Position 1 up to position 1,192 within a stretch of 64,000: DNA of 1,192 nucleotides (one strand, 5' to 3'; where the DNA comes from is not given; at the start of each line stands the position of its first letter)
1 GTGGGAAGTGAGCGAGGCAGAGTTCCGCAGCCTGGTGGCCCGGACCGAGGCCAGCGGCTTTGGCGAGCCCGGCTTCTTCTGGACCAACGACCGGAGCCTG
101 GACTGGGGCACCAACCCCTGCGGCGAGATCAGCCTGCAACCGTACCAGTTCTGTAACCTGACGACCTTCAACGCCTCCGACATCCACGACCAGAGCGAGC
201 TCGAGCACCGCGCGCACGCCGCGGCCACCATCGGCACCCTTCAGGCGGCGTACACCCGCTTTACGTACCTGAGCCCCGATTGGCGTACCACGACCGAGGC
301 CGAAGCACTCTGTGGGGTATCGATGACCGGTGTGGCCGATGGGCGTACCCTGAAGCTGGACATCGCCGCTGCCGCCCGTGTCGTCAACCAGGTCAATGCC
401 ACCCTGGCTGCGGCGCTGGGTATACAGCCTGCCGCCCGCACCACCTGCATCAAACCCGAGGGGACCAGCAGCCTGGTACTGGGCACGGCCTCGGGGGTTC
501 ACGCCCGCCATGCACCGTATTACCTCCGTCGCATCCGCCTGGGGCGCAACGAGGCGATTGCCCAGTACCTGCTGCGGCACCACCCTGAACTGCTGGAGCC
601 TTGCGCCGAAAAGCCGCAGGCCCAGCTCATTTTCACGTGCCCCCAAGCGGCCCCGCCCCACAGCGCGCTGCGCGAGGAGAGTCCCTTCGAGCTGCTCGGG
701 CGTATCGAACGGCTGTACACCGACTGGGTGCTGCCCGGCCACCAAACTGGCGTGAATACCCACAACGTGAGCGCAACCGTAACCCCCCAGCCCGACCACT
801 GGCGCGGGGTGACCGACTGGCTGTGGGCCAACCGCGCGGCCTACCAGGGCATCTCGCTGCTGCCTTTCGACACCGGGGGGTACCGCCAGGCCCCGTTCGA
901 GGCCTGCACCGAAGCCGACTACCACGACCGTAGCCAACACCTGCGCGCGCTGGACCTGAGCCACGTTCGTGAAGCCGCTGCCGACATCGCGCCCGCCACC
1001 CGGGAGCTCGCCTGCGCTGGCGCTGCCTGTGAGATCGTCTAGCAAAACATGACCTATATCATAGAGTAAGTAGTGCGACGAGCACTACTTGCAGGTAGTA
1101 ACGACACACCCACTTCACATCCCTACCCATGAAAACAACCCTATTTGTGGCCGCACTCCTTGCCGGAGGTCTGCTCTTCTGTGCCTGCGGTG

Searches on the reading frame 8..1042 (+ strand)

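Call 53: search_protein_families(library=pfam, proteins=[window:8-1042:+], max_evalue=1)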
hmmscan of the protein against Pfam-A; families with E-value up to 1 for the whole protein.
window:8-1042:+ (344 aa): 1 family
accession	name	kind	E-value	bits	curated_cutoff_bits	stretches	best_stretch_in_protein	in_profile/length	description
PF02867.20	Ribonuc_red_lgC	-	7.9e-05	21.9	23.9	1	35-111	209-293/523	Ribonucleotide reductase, barrel domain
